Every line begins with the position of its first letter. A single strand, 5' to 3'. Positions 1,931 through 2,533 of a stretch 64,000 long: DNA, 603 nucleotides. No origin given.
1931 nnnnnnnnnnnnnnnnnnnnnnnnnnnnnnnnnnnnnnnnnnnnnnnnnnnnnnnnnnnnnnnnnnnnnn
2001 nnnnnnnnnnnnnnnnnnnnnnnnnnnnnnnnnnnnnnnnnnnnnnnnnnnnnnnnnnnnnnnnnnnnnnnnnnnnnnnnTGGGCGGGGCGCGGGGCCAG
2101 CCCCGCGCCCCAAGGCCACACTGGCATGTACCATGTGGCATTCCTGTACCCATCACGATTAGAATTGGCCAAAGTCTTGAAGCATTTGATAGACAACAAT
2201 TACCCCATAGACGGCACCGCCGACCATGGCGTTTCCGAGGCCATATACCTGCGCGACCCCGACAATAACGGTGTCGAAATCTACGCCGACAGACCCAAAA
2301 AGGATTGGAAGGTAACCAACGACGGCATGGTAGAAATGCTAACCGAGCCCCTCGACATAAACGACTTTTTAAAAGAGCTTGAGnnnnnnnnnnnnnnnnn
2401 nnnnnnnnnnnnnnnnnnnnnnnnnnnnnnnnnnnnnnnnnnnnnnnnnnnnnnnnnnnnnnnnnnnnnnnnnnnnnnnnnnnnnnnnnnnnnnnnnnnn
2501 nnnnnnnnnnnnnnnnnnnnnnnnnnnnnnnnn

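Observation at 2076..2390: A 310-bp GC-rich foreign segment carrying a decapitated VOC-family gene and an 11-bp GC-only hairpin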

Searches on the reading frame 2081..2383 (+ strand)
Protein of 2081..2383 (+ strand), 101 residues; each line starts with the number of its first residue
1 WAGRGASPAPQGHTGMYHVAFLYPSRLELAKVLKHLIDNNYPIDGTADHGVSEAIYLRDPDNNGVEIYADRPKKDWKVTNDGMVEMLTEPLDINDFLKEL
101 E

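Call 5: search_protein_families(library=pfam, proteins=[window:2126-2383:+], max_evalue=0.01)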
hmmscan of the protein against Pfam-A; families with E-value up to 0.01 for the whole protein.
window:2126-2383:+ (86 aa): 1 family
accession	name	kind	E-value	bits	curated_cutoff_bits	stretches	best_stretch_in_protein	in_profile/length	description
PF00903.31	Glyoxalase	-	0.00049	20.9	20.6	1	2-52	69-121/121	Glyoxalase/Bleomycin resistance protein/Dioxygenase superfamily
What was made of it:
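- Checked: Gene: ORF 2126-2386 (86 aa) matches only positions 69-121 of the 121-position Pfam Glyoxalase profile PF00903 (20.9 bits, cut-off 20.6; call 5).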

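Call 10: find_homologous_proteins(query=window:2081-2383:+, max_evalue=0.001)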
Query seq(101 aa) (101 aa): 1364 proteins with E <= 0.001 among 1369 candidates; the best 120 are listed.
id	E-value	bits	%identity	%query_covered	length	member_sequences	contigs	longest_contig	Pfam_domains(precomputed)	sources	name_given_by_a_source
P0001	1.3e-61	223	98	100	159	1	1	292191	PF22677.3,PF13669.13,PF00903.32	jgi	jgi:catechol 2,3-dioxygenase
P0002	1.3e-61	223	98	100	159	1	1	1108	PF22677.3,PF13669.13,PF00903.32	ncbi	-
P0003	4.9e-61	222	97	100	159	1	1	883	PF22677.3,PF00903.32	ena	-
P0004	5.0e-61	222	97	100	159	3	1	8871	PF22677.3,PF00903.32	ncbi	-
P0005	1.2e-60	220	97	100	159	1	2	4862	PF22677.3,PF00903.32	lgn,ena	-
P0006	1.3e-60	220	96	100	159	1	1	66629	PF22677.3,PF00903.32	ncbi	-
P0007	2.5e-60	219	96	100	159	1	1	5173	PF22677.3,PF13669.13,PF00903.32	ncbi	-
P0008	2.5e-60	219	96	100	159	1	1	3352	PF22677.3,PF13669.13,PF00903.32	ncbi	-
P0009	6.6e-60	218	96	100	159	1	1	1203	PF22677.3,PF13669.13,PF00903.32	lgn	-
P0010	9.0e-60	218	96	100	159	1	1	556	PF22677.3,PF13669.13,PF00903.32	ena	-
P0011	1.3e-59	217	95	100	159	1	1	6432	PF22677.3,PF13669.13,PF00903.32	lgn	-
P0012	4.9e-59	215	94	100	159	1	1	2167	PF22677.3,PF00903.32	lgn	-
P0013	6.4e-59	215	94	100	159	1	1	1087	PF22677.3,PF13669.13,PF00903.32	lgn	-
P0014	6.4e-59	215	94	100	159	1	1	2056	PF22677.3,PF13669.13,PF00903.32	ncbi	-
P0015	7.0e-59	215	94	100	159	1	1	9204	PF22677.3,PF13669.13,PF00903.32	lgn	-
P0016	7.0e-59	215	94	100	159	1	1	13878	PF22677.3,PF13669.13,PF00903.32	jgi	jgi:catechol 2,3-dioxygenase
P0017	1.3e-57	211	91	100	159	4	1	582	PF22677.3,PF00903.32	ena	-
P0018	2.6e-57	210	91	100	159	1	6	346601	PF22677.3,PF13669.13,PF00903.32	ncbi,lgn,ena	-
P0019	6.4e-57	208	93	100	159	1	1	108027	PF22677.3,PF00903.32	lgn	-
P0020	2.8e-51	190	81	100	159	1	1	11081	PF22677.3,PF00903.32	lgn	-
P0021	4.1e-51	190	81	100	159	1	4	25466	PF22677.3,PF13669.13,PF00903.32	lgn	-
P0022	1.1e-50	188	81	100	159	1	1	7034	PF22677.3,PF13669.13,PF00903.32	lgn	-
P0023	1.1e-50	188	81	100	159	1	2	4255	PF22677.3,PF13669.13,PF00903.32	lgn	-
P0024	2.5e-50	187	80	100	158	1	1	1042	PF00903.32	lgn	-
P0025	1.1e-49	185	80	100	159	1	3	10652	PF22677.3,PF00903.32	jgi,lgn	jgi:catechol 2,3-dioxygenase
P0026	1.8e-49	184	78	100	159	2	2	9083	PF22677.3,PF13669.13,PF00903.32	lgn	-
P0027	3.0e-49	184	78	100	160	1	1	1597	PF22677.3,PF00903.32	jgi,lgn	jgi:catechol 2,3-dioxygenase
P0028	3.1e-49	184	80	100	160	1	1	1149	PF00903.32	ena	-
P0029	5.5e-49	183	80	100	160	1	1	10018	PF22677.3,PF00903.32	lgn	-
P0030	5.7e-49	183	80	99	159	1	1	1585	PF22677.3,PF00903.32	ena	-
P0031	1.4e-48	182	75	100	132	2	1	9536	PF00903.32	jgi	-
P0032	1.5e-48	182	79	99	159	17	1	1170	PF00903.32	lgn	-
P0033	1.9e-48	181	78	100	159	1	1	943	PF22677.3,PF13669.13,PF00903.32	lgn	-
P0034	2.2e-48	181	76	100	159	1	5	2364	PF22677.3,PF00903.32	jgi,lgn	jgi:catechol 2,3-dioxygenase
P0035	2.4e-48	181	78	99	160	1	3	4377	PF22677.3,PF00903.32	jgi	jgi:catechol 2,3-dioxygenase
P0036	2.5e-48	181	95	85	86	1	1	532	-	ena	-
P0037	3.8e-48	180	78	99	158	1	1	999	PF22677.3,PF00903.32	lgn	-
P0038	5.2e-48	180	76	100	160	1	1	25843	PF22677.3,PF00903.32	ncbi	-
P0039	5.8e-48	180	76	100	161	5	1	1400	PF22677.3,PF00903.32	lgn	-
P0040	1.0e-47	179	76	99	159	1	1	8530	PF22677.3,PF00903.32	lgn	-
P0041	1.1e-47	179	76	100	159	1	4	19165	PF22677.3,PF00903.32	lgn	-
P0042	1.3e-47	179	78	99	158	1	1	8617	PF22677.3,PF00903.32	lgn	-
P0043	1.3e-47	178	78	99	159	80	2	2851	PF22677.3,PF00903.32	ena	-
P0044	1.5e-47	178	78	100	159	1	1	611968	PF22677.3,PF00903.32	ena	-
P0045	1.6e-47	178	76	100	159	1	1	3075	PF22677.3,PF00903.32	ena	-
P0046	1.7e-47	178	77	100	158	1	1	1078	PF22677.3,PF00903.32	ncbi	-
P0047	2.2e-47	178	75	100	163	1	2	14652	PF00903.32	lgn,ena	-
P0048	2.2e-47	178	77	100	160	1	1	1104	PF00903.32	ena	-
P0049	2.4e-47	178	76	100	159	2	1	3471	PF22677.3,PF00903.32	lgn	-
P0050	3.2e-47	177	77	100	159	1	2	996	PF00903.32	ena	-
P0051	3.9e-47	177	77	99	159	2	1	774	PF00903.32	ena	-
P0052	5.3e-47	177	75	100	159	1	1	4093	PF22677.3,PF00903.32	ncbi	-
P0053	5.5e-47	176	74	99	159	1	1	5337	PF22677.3,PF00903.32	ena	-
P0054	6.0e-47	176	79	99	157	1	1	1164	PF22677.3,PF00903.32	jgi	-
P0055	6.3e-47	176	77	99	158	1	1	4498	PF22677.3,PF00903.32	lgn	-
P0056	8.1e-47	176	76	100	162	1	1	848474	PF22677.3,PF00903.32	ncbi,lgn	-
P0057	8.2e-47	176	76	98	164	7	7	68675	PF22677.3,PF00903.32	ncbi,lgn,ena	-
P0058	8.6e-47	176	76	100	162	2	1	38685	PF22677.3,PF00903.32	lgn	-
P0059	8.6e-47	176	73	100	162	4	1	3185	PF00903.32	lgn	-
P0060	1.0e-46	176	77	99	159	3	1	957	PF22677.3,PF00903.32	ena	-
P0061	1.0e-46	176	76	99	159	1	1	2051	PF22677.3,PF00903.32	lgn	-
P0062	1.0e-46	176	76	99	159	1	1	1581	PF22677.3,PF00903.32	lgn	-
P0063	1.1e-46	175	75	99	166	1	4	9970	PF22677.3,PF13669.13,PF00903.32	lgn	-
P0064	1.2e-46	175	73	100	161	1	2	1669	PF22677.3,PF00903.32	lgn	-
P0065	1.2e-46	175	73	100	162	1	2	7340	PF22677.3,PF00903.32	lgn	-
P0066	1.2e-46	175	74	100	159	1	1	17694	PF22677.3,PF00903.32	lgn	-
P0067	1.5e-46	175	76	99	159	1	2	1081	PF22677.3,PF00903.32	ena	-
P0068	1.5e-46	175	76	99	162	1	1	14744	PF22677.3,PF00903.32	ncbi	-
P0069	1.5e-46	175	75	100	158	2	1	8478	PF22677.3,PF00903.32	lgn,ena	-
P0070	1.6e-46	175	77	99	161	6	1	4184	PF22677.3,PF00903.32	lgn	-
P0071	1.6e-46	175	76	100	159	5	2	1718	PF22677.3,PF13669.13,PF00903.32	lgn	-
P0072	1.6e-46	175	76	100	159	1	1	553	PF00903.32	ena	-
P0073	2.2e-46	175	77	100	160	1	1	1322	PF22677.3,PF00903.32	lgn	-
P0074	2.7e-46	174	76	99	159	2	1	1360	PF22677.3,PF00903.32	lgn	-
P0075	2.7e-46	174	74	99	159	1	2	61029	PF22677.3,PF00903.32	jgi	jgi:catechol 2,3-dioxygenase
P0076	2.8e-46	174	75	99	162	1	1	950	PF22677.3,PF00903.32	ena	-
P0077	2.9e-46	174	76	100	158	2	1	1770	PF22677.3,PF00903.32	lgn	-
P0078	2.9e-46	174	73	100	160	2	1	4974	PF22677.3,PF00903.32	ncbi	-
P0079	2.9e-46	174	77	100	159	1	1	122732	PF22677.3,PF00903.32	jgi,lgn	-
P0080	3.1e-46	174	72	100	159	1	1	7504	PF00903.32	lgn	-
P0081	3.1e-46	174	76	100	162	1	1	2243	PF22677.3,PF00903.32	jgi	jgi:catechol 2,3-dioxygenase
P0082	3.1e-46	174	75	100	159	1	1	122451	PF22677.3,PF13669.13,PF00903.32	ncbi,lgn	-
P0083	3.8e-46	174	74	100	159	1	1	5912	PF22677.3,PF00903.32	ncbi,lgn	-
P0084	4.0e-46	174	75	100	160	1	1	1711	PF22677.3,PF00903.32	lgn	-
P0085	4.3e-46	174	76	100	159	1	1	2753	PF22677.3,PF13669.13,PF00903.32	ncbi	-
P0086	4.3e-46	174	78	99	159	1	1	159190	PF00903.32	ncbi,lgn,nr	ncbi:MAG: VOC family protein [Candidatus Nomurabacteria bacterium]|nr:VOC family protein [Candidatus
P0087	5.6e-46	173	74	100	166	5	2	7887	PF22677.3,PF00903.32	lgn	-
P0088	6.8e-46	173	72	100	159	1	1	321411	PF22677.3,PF00903.32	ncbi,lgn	ncbi:MAG: VOC family protein [Candidatus Nomurabacteria bacterium]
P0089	7.5e-46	173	74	99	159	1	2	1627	PF22677.3,PF00903.32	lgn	-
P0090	7.8e-46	173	75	100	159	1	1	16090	PF22677.3,PF00903.32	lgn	-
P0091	8.3e-46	173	76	100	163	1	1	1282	PF00903.32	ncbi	-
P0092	1.0e-45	172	72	100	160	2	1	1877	PF22677.3,PF00903.32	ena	-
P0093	1.1e-45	172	72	100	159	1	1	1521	PF22677.3,PF00903.32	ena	-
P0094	1.2e-45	172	74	100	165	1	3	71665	PF22677.3,PF13669.13,PF00903.32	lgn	-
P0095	1.7e-45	172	74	100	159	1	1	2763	PF00903.32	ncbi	-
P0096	1.9e-45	172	73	100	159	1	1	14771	PF22677.3,PF00903.32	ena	-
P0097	2.0e-45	171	74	99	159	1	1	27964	PF22677.3,PF00903.32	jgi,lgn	-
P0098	2.5e-45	171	73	99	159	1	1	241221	PF22677.3,PF00903.32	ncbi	-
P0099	2.7e-45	171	74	99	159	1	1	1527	PF00903.32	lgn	-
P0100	3.0e-45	171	73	100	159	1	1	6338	PF00903.32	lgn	-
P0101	3.1e-45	171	72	100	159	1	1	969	PF22677.3,PF00903.32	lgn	-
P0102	3.3e-45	171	75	91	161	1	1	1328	PF22677.3,PF00903.32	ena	-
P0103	3.4e-45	171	74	99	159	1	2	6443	PF22677.3,PF00903.32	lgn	-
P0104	3.6e-45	171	77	99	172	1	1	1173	PF22677.3,PF00903.32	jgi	-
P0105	3.6e-45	171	72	100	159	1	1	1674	PF22677.3,PF00903.32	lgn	-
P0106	4.0e-45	171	73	97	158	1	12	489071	PF22677.3,PF00903.32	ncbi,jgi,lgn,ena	jgi:catechol 2,3-dioxygenase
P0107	4.0e-45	170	74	100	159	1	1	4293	PF22677.3,PF13669.13,PF00903.32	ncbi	-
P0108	4.2e-45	170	75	100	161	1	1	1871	PF22677.3,PF00903.32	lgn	-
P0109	4.9e-45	170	72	100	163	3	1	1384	PF22677.3,PF00903.32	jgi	jgi:catechol 2,3-dioxygenase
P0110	4.9e-45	170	74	99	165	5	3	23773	PF22677.3,PF00903.32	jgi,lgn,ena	-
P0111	5.5e-45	170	72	97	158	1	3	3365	PF22677.3,PF00903.32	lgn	-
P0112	5.8e-45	170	76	99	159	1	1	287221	PF00903.32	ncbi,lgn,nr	ncbi:MAG: VOC family protein [Candidatus Nomurabacteria bacterium]|nr:VOC family protein [Candidatus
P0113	6.0e-45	170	77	100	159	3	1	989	PF00903.32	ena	-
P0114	6.0e-45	170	72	100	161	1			PF22677.3,PF13669.13,PF00903.32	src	-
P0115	7.3e-45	170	72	100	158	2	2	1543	PF22677.3,PF00903.32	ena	-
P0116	7.4e-45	170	70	100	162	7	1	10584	PF22677.3,PF00903.32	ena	-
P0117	7.7e-45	170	74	99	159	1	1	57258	PF22677.3,PF00903.32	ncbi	-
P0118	8.4e-45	169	73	99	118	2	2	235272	PF00903.32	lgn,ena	-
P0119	9.0e-45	169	74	99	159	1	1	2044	PF22677.3,PF13669.13,PF00903.32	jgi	jgi:catechol 2,3-dioxygenase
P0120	9.6e-45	169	72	100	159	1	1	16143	PF22677.3,PF00903.32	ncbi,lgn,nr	ncbi:MAG: VOC family protein [Candidatus Pacebacteria bacterium]|nr:VOC family protein [Candidatus P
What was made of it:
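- On VOC superfamily (Pfam PF00903 Glyoxalase): The homology is beyond doubt: 98% identity to full-length members (call 10).
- Closest known: Single-domain VOC. Same: The window's piece is 98% identical to residues 59-159 of these proteins (call 10).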

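Call 11: find_encoding_contigs(protein=window:2126-2383:+, flank=10000, max_places=10)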
Protein window:2126-2383:+ (86 aa): no gene with exactly this product is on record in the collection.
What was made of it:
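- Tried and rejected: Exact look-up of the 86-aa product: not on record (call 11).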

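Call 13: find_encoding_contigs(protein=P0001, flank=10000, max_places=4)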
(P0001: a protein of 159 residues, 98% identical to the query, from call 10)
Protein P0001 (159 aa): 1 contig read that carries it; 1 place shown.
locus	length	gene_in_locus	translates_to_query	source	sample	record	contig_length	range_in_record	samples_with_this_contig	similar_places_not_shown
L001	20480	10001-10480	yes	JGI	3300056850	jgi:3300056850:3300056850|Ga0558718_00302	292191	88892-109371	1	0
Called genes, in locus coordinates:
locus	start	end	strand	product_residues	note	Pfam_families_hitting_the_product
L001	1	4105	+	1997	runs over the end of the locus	PF03534:SpvB, PF13517:FG-GAP_3 (faint), PF12256:TcdB_toxin_midN, PF05593:RHS_repeat (faint), PF20041:DUF6443 (weak)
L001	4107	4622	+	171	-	-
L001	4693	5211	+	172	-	-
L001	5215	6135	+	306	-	-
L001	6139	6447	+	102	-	-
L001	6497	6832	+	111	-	-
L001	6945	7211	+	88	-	-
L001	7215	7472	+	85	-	PF01035:DNA_binding_1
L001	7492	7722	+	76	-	PF04024:PspC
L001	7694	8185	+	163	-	PF01878:EVE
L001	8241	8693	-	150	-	-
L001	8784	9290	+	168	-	PF10517:DM13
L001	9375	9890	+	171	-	PF01936:NYN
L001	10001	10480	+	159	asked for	PF00903:Glyoxalase, PF13669:Glyoxalase_4 (faint), PF22677:Ble-like_N (weak)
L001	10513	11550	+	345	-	PF13651:EcoRI_methylase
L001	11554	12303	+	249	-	PF09509:Hypoth_Ymh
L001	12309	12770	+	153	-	PF03235:GmrSD_N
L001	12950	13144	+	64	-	-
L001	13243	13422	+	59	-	PF01844:HNH, PF14279:HNH_5 (weak)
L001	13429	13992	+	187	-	-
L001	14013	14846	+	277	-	PF14267:DUF4357, PF18755:RAMA (weak)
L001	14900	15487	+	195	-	PF04832:SOUL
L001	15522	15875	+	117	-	-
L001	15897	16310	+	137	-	-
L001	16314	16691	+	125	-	PF06541:ABC_trans_CmpB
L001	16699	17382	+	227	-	PF04029:2-ph_phosp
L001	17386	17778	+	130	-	-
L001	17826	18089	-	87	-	PF03831:YjdM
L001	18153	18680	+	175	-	PF13310:Virulence_RhuM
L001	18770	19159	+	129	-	PF13564:DoxX_2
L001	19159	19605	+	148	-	-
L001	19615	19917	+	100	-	PF08922:DUF1905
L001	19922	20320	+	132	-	PF03073:TspO_MBR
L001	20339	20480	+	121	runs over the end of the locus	PF01641:SelR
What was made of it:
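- L001 has NYN, then VOC(159 aa), then an RM island, then SOUL (call 13).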

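Call 14: find_encoding_contigs(protein=P0006, flank=10000, max_places=4)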
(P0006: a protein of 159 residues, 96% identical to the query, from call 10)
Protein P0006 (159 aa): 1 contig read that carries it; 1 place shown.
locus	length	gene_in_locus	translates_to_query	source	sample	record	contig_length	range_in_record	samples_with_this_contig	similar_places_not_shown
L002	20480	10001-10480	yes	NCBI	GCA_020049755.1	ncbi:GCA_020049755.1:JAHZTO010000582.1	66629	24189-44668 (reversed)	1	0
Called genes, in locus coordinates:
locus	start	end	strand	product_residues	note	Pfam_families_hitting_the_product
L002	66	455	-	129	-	-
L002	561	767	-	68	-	-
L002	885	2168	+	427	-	PF06123:CreD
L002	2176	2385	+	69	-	-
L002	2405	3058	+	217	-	PF00160:Pro_isomerase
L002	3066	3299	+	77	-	PF00581:Rhodanese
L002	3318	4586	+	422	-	-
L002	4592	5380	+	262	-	PF12146:Hydrolase_4 (faint), PF00561:Abhydrolase_1 (weak)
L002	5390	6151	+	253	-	-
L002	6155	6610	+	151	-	-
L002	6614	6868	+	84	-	PF01035:DNA_binding_1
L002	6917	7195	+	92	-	-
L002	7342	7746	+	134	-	-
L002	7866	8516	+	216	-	-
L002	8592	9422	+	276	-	PF13580:SIS_2, PF22198:GKRP_SIS_2 (weak), PF22645:GKRP_SIS_N, PF01380:SIS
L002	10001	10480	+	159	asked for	PF00903:Glyoxalase, PF22677:Ble-like_N (weak)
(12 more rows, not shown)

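Call 18: find_related_loci(query=P0001, collection=genome_contigs, flank=10000)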
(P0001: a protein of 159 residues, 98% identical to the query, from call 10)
Query P0001 (159 aa) in genome_contigs; peptide patterns used: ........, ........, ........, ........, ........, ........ (x = any residue, [..] = any of these).
88 stretches matched a pattern; 22 encode a relative of the query (tblastn E <= 1e-3); 22 distinct loci.
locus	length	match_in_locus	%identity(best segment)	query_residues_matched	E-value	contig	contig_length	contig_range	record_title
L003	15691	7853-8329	95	1-159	6e-103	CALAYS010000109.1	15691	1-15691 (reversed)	MAG TPA_asm: uncultured bacterium isolate SRR6231146_bin.88_CONCOCT_v1.1_MAG genome assembly, contig: ERZ650289.547, who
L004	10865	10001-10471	80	1-157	1e-88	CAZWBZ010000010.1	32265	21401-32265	MAG TPA_asm: uncultured Candidatus Saccharibacteria bacterium isolate SRP170004_co1_68 genome assembly, contig: NODE_193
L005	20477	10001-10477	79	1-159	9e-88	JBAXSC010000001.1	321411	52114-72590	MAG: Candidatus Nomurabacteria bacterium isolate ELA599 MAG599_1, whole genome shotgun sequence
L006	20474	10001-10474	81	1-158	3e-87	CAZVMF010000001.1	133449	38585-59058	MAG TPA_asm: uncultured Gammaproteobacteria bacterium isolate SRP278252_co2_59 genome assembly, contig: NODE_159_length_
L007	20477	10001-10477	81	1-159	5e-86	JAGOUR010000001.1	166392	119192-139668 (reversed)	MAG: Candidatus Paceibacterota bacterium isolate Gw_Eff_bin_515 Gw_Eff_75_length_166392_cov_7.538075, whole genome shotg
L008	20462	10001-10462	80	4-157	6e-86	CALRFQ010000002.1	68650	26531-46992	MAG: Candidatus Nomurabacteria bacterium isolate RH-9nov16-150 genome assembly, contig: RH-9nov16-C-C516, whole genome s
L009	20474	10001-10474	77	1-158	5e-83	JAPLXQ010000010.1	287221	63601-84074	MAG: Candidatus Nomurabacteria bacterium isolate LacPavin_0818_WC45_MAG_33_35 LacPavin_0818_WC45_scaffold_96302, whole g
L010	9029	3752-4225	77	1-158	4e-82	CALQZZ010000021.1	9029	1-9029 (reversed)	MAG: Candidatus Nomurabacteria bacterium isolate RE-4nov15-362 genome assembly, contig: RE-4nov15-C14521, whole genome s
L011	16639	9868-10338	69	1-157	1e-77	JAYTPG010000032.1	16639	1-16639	MAG: Candidatus Kaiserbacteria bacterium isolate GFS_4339 GFS_4339_31, whole genome shotgun sequence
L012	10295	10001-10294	100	1-98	5e-64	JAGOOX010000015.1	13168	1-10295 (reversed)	MAG: Candidatus Paceibacterota bacterium isolate Gw_Eff_bin_200 Gw_Eff_11297_length_13168_cov_5.543977, whole genome sho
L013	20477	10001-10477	60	1-157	8e-64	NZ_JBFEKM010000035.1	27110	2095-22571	MAG: Sulfitobacter sp. isolate Mix_mud02.2020.12.19 k141_362388_length_27110_cov_21.2953, whole genome shotgun sequence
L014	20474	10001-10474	61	2-157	3e-63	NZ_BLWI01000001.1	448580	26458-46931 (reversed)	Sulfitobacter sp. HGT1 HGT1_01, whole genome shotgun sequence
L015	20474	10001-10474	61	2-157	4e-63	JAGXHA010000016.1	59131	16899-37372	MAG: Roseobacter sp. isolate LH_M51 k141_233310, whole genome shotgun sequence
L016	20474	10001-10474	61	2-157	4e-63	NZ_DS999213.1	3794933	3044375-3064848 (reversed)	Roseobacter sp. GAI101 scf_1106754216546, whole genome shotgun sequence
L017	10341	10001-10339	88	1-108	9e-61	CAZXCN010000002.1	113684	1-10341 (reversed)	MAG TPA_asm: uncultured Candidatus Saccharibacteria bacterium isolate SRP285395_co1_239 genome assembly, contig: NODE_13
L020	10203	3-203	99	92-158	1e-39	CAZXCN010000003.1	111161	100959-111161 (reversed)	MAG TPA_asm: uncultured Candidatus Saccharibacteria bacterium isolate SRP285395_co1_239 genome assembly, contig: NODE_14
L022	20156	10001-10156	83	107-158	8e-24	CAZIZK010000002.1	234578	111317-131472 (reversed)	MAG TPA_asm: uncultured Candidatus Saccharibacteria bacterium isolate SRP296810_co1_15 genome assembly, contig: NODE_40_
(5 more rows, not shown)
